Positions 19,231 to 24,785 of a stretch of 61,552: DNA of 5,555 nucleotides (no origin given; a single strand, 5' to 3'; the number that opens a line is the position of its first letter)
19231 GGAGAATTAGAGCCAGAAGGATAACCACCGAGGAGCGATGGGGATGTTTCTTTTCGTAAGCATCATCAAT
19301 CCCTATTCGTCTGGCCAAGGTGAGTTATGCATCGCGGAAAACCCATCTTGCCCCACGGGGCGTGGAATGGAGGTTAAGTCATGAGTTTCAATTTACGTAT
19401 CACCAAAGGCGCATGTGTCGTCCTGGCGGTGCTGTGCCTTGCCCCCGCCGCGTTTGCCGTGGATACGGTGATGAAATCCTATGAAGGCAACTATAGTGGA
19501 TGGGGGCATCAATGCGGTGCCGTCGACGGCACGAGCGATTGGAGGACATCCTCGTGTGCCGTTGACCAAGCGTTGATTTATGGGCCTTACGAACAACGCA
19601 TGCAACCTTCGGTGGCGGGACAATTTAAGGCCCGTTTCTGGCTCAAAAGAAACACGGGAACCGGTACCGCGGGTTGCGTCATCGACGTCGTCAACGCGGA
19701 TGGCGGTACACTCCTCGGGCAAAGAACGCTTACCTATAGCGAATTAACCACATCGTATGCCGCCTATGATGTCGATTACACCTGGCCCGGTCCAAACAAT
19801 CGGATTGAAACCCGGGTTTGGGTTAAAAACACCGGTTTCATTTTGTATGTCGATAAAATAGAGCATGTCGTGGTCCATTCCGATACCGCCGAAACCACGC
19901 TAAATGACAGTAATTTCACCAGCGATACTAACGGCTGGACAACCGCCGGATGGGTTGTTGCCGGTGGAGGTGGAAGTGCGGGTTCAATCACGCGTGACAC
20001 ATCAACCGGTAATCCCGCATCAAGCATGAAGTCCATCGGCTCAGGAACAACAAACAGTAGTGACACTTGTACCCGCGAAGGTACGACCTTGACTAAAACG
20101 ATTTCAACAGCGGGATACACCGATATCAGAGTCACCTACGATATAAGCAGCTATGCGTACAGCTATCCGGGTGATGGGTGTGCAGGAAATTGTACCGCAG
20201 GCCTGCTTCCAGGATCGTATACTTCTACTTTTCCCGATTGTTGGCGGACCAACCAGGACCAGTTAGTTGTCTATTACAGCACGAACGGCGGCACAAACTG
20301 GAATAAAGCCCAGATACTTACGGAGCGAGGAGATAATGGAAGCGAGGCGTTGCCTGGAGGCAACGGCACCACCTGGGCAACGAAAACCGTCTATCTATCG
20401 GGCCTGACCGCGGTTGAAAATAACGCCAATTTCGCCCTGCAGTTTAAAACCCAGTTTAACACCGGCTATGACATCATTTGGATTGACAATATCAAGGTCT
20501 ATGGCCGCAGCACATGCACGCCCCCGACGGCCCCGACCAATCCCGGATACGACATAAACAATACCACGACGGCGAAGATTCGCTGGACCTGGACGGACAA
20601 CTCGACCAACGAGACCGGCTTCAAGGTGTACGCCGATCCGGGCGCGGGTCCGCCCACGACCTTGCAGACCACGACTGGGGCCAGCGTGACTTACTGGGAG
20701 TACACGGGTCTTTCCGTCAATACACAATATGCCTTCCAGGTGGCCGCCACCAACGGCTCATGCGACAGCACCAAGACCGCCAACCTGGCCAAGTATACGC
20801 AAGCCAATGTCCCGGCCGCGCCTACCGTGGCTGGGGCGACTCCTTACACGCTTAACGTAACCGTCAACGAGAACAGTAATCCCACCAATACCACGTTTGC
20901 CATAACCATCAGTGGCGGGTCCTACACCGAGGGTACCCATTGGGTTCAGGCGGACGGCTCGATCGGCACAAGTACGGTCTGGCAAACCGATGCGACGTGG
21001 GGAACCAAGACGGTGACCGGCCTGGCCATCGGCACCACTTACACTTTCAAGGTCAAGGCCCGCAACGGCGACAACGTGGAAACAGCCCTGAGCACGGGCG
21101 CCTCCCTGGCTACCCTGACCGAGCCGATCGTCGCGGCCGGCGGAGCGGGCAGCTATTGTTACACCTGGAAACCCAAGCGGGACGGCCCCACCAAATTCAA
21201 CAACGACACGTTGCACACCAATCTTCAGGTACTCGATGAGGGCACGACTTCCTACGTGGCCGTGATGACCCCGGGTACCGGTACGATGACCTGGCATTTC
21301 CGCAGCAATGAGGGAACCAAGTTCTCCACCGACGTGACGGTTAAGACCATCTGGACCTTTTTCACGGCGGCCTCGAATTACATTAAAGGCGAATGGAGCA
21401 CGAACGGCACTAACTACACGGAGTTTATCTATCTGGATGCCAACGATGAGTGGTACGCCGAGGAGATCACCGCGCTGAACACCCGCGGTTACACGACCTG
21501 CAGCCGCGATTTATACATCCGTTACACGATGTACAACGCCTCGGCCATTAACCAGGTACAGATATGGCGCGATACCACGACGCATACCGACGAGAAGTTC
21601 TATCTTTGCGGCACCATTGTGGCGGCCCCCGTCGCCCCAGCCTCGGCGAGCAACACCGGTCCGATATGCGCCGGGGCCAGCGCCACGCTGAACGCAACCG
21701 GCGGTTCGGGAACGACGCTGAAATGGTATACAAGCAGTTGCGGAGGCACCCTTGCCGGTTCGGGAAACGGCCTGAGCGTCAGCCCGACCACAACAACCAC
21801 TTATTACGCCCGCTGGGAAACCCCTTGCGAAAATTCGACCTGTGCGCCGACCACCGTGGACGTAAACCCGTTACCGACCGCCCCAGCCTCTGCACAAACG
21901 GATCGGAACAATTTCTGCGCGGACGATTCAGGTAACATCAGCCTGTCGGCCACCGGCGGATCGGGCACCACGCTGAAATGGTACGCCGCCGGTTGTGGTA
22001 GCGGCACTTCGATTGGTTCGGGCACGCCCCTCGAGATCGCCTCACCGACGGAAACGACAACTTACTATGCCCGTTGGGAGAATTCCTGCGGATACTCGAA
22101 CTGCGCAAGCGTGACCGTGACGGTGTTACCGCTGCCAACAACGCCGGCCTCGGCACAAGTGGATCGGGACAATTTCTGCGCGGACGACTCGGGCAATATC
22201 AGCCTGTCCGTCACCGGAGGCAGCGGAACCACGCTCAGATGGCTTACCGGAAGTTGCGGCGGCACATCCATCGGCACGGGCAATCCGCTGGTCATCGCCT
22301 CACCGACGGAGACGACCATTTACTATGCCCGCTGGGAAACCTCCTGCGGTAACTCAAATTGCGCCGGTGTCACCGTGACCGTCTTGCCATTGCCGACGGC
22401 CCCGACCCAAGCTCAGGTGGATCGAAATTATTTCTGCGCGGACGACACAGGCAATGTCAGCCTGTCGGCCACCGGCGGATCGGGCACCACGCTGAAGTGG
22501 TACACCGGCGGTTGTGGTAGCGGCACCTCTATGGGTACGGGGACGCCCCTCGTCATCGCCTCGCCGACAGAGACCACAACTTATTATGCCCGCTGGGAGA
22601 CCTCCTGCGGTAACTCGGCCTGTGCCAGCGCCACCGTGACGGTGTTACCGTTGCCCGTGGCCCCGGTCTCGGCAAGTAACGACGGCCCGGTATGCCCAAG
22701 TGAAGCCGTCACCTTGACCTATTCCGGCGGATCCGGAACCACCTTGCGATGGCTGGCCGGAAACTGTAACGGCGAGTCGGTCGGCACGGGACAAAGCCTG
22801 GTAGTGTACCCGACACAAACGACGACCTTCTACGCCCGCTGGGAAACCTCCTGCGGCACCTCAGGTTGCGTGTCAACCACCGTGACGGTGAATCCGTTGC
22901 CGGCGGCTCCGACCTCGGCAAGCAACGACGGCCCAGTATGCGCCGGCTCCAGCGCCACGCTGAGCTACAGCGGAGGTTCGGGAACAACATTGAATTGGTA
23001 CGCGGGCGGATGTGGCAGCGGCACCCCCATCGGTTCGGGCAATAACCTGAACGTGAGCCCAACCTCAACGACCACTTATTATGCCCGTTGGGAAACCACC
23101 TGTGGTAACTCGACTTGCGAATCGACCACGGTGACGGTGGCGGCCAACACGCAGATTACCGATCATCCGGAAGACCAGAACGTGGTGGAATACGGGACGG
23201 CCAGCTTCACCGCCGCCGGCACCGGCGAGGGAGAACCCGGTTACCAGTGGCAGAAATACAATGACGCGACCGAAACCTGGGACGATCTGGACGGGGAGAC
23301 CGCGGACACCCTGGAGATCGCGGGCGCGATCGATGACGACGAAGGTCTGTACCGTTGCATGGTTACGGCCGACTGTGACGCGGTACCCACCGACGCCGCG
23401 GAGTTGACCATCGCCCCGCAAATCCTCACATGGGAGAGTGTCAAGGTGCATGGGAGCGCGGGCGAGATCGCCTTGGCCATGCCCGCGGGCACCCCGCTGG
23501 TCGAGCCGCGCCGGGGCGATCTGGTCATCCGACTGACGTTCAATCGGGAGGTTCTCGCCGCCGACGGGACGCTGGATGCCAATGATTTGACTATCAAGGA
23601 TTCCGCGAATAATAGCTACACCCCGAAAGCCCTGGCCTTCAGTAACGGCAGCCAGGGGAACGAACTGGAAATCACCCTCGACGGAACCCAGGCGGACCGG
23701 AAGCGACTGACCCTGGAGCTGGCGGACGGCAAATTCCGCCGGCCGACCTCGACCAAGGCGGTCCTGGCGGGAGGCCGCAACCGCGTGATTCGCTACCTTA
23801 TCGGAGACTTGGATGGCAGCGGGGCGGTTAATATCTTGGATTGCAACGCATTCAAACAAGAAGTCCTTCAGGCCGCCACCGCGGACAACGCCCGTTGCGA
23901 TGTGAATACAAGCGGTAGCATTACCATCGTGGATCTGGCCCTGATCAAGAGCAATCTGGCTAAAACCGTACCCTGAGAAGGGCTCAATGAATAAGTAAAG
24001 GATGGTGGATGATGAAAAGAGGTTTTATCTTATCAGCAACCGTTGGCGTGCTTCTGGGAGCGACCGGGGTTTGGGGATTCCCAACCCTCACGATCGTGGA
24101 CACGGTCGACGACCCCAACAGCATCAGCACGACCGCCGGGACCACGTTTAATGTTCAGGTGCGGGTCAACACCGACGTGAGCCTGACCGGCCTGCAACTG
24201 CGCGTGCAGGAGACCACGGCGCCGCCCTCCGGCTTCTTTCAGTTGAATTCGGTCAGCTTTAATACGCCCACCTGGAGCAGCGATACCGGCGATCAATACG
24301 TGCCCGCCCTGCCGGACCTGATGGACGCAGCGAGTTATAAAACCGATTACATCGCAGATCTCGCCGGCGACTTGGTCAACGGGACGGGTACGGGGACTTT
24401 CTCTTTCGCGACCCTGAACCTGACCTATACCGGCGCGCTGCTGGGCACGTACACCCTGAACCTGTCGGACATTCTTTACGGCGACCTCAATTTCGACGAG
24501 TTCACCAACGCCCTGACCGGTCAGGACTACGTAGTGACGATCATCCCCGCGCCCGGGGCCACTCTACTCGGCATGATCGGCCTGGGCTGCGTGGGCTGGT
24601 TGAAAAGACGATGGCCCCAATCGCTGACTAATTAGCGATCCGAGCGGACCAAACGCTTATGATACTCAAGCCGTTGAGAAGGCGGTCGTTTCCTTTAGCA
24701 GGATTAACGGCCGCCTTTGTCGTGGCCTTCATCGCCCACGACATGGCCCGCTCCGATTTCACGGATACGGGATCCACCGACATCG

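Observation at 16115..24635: Cohesin-like / dockerin-like surface-assembly locus in which a paralogue pair swaps a dockerin-like tail for a PEP-CTERM anchor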

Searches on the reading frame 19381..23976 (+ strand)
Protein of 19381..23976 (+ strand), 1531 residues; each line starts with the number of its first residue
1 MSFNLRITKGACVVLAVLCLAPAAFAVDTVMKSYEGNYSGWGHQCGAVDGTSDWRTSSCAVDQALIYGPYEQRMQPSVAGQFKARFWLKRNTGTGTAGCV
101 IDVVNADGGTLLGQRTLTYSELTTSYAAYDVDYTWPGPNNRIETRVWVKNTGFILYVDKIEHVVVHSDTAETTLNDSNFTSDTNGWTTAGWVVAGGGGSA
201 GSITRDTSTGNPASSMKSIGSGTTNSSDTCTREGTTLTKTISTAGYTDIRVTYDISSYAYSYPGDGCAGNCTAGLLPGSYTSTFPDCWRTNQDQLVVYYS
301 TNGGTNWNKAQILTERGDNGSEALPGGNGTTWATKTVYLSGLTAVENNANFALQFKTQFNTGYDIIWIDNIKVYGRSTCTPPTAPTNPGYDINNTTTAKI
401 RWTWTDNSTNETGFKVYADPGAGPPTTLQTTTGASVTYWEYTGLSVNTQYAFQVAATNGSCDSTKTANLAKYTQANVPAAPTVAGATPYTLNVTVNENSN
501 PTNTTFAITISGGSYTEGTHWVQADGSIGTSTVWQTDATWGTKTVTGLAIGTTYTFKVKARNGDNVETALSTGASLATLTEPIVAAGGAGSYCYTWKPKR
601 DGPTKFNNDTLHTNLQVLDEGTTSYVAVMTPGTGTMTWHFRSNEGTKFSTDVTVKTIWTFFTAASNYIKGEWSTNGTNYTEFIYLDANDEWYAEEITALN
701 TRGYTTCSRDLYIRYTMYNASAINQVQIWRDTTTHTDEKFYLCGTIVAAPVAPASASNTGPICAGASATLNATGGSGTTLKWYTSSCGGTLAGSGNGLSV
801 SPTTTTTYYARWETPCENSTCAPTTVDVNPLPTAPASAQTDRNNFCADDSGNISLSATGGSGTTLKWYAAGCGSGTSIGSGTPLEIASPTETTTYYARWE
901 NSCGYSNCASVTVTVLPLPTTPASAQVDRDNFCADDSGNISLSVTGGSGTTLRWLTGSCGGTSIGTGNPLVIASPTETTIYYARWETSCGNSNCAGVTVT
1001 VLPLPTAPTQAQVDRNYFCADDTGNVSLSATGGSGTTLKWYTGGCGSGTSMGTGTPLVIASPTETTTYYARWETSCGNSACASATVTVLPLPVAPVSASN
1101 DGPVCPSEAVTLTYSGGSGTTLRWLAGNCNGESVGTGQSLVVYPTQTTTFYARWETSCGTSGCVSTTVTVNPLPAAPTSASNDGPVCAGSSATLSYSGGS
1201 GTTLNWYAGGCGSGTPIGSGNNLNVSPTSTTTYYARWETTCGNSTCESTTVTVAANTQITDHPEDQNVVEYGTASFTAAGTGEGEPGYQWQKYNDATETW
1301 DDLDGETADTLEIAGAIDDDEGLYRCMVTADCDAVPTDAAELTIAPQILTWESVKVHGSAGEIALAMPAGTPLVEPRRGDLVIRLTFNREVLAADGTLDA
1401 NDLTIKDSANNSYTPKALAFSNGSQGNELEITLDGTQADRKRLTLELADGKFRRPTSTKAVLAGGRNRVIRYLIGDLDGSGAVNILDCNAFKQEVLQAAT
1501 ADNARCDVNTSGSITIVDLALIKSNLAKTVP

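Call 3: search_protein_families(library=pfam, proteins=[window:19381-23976:+], max_evalue=1)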
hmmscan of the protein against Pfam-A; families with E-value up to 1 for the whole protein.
window:19381-23976:+ (1531 aa): 7 families
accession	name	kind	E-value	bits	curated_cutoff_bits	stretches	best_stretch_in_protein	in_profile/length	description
PF19081.6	Ig_7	-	3e-58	194.5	27.3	6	750-830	1-84/84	Ig-like domain CHU_C associated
PF00404.24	Dockerin_1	-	5.3e-08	33.4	22.9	1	1475-1526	2-56/57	Dockerin type I domain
PF00041.27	fn3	-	1.4e-06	28.8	25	2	384-465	2-77/84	Fibronectin type III domain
PF07679.22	I-set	-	9.2e-06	26.1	23.7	1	1258-1336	2-83/90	Immunoglobulin I-set domain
PF13927.12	Ig_3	-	9.8e-05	23.2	30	1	1258-1329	3-77/78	Immunoglobulin domain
PF18033.7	SpuA_C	-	0.13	12.8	26.3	1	305-345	48-88/93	SpuA C-terminal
PF20578.4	aBig_2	-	0.87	9.9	27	0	1023-1042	22-41/89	Atrophied bacterial Ig domain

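Call 8: search_protein_families(library=ncbifam, proteins=[window:19381-23976:+], max_evalue=0.01)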
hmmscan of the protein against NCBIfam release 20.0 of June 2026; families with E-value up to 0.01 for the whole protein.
window:19381-23976:+ (1531 aa): 0 families

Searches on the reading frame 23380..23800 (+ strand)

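Call 80: search_solved_structures(query=window:23380-23800:+, max_evalue=10)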
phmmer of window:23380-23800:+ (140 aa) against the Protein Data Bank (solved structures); distinct sequences matched with E-value up to 10: 4.
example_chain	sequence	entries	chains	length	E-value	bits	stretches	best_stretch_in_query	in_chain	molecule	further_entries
9m2y_A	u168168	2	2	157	0.11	16.2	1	21-108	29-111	DUF3237 protein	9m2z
5ju6_A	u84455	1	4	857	0.11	16.1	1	54-113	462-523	Beta-glucosidase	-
2w87_A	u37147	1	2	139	0.21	15.2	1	74-134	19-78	ESTERASE D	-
2w46_A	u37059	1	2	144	0.23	15.2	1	74-134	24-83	ESTERASE D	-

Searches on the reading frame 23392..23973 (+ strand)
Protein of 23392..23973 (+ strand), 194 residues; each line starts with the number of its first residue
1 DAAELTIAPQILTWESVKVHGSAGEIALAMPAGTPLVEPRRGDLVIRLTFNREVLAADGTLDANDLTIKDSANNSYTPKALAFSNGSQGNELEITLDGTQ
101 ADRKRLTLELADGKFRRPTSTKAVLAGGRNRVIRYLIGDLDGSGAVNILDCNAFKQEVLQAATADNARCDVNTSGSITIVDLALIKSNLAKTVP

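Call 83: find_homologous_proteins(query=A7, max_evalue=0.001)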
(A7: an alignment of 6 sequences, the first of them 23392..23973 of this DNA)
Query A7 (6 sequences) (194 aa, profile of the alignment): 3 proteins with E <= 0.001 among 8000 candidates.
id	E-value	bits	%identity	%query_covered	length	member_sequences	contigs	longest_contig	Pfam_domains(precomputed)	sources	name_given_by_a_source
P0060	5.2e-35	139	46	96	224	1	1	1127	PF00404.25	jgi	jgi:hypothetical protein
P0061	5.4e-19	87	29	96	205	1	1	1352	-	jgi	jgi:hypothetical protein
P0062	1.6e-8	53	31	22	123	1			-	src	-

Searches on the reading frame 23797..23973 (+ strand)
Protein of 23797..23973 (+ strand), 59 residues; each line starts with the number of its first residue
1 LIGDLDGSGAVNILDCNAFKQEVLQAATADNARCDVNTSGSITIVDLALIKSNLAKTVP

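Call 57: search_protein_families(library=pfam, proteins=[window:23797-23973:+], max_evalue=10)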
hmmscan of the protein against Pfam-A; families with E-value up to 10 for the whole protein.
seq(59 aa): 2 families
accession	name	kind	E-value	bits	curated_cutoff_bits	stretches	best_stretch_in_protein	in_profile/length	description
PF00404.24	Dockerin_1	-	1.2e-10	41.8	22.9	1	3-54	2-56/57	Dockerin type I domain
PF00036.39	EF-hand_1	-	0.23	11.5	25.4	0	34-47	9-22/29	EF hand domain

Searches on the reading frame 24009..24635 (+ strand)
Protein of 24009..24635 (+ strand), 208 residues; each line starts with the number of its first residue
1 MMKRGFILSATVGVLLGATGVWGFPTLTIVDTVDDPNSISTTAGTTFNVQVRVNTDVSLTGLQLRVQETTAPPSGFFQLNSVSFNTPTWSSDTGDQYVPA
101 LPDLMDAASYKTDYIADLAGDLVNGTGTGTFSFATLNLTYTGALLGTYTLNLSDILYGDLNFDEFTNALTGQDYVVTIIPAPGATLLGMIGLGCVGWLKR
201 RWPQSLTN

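Call 3: search_protein_families(library=pfam, proteins=[window:24009-24635:+], max_evalue=1)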
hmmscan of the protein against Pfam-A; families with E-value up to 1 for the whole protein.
window:24009-24635:+ (208 aa): 0 families

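Call 8: search_protein_families(library=ncbifam, proteins=[window:24009-24635:+], max_evalue=0.01)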
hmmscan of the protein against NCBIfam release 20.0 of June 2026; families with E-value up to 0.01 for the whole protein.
window:24009-24635:+ (208 aa): 2 families
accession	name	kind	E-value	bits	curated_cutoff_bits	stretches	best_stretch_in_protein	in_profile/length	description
NF038129.1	PEP_NF038129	equivalog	0.00029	20.7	65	1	121-201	109-193/194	NF038129 family PEP-CTERM protein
NF038126.1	PEP_CTERM_FxDxF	subfamily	0.0052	17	50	0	121-201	89-164/165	FxDxF family PEP-CTERM protein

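Call 10: search_solved_structures(query=window:24009-24635:+, max_evalue=10, show_alignments=2)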
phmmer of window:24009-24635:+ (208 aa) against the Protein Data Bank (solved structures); distinct sequences matched with E-value up to 10: 3.
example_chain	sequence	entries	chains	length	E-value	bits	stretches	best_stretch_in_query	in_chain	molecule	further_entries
4v15_A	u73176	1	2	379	0.35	13.7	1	116-188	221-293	D-THREONINE ALDOLASE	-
5apm_C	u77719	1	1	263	2.1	11.2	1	34-115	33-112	VP0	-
6gv4_A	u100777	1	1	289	3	10.7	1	34-115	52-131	VP0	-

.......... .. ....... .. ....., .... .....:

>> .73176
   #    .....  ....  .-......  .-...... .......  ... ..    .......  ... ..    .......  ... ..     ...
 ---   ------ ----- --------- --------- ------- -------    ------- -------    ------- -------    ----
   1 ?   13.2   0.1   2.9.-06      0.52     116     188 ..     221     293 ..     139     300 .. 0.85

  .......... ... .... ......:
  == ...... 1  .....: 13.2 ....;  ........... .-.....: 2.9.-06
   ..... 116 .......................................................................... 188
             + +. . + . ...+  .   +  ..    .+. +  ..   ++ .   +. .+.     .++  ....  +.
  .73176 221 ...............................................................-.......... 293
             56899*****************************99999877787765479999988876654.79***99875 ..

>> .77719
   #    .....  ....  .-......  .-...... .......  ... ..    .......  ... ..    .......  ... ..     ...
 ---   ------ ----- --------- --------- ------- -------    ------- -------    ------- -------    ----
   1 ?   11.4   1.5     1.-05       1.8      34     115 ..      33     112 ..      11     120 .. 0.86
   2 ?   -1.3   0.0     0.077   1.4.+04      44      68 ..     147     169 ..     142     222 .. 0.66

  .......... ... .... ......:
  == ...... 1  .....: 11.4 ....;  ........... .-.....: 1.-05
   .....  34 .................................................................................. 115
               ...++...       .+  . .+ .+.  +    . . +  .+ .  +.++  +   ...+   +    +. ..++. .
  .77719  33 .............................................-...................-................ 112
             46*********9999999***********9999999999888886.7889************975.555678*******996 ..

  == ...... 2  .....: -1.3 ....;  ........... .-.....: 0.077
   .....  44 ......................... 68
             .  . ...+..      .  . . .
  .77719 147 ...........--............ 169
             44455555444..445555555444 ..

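Call 11: find_homologous_proteins(query=window:24009-24635:+, max_evalue=0.001)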
Query window:24009-24635:+ (208 aa): 8 proteins with E <= 0.001 among 1117 candidates.
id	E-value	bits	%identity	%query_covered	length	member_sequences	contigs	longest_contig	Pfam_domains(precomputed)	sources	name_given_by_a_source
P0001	1.4e-130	451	100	100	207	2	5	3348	-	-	-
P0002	1.2e-109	383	85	98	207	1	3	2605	-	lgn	-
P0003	1.6e-106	373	89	85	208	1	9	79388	-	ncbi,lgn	-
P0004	7.2e-82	292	69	92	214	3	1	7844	-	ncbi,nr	ncbi:MAG: hypothetical protein GXY44_00085 [Phycisphaerales bacterium]|nr:hypothetical protein [Phyc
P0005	3.6e-75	270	66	87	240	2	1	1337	-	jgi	-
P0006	1.3e-60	223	57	97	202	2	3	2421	-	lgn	-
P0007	1.5e-48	183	54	88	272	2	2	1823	-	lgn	-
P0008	4.7e-18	84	35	84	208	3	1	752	-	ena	-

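Call 16: find_encoding_contigs(protein=P0003, flank=10000, max_places=3)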
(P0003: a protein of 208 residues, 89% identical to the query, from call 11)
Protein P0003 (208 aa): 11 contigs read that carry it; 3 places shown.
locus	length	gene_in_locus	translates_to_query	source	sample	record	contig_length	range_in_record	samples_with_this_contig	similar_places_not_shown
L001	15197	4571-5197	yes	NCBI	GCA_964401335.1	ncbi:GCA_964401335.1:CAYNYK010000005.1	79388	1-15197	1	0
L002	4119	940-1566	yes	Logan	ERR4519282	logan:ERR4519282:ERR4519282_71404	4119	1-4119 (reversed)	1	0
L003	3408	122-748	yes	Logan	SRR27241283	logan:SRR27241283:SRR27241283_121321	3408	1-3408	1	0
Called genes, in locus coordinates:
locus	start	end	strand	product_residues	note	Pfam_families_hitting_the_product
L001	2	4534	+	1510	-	?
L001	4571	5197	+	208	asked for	-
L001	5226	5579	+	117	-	-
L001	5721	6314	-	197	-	PF02357:NusG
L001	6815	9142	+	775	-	-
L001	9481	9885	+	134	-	-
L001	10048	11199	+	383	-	PF01702:TGT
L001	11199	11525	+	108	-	PF02699:YajC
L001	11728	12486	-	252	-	PF06452:CBM9_1, PF16011:CBM9_2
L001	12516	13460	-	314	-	PF01379:Porphobil_deam, PF03900:Porphobil_deamC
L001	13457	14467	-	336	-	PF00180:Iso_dh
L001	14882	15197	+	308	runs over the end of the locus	PF01555:N6_N4_Mtase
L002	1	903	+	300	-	?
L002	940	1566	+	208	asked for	-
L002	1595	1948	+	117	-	-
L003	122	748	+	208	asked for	-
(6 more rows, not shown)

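Call 17: find_encoding_contigs(protein=P0004, flank=10000, max_places=3)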
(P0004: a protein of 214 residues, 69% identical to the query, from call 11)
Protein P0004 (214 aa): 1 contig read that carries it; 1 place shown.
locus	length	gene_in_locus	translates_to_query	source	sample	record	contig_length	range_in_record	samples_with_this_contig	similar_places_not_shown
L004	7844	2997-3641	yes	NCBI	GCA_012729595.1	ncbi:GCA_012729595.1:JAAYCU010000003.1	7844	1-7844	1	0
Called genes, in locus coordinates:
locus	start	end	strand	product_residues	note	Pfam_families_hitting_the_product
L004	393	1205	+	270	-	-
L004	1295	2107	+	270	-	-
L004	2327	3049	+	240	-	-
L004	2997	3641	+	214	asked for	-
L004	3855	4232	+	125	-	-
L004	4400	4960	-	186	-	PF02357:NusG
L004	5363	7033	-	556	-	-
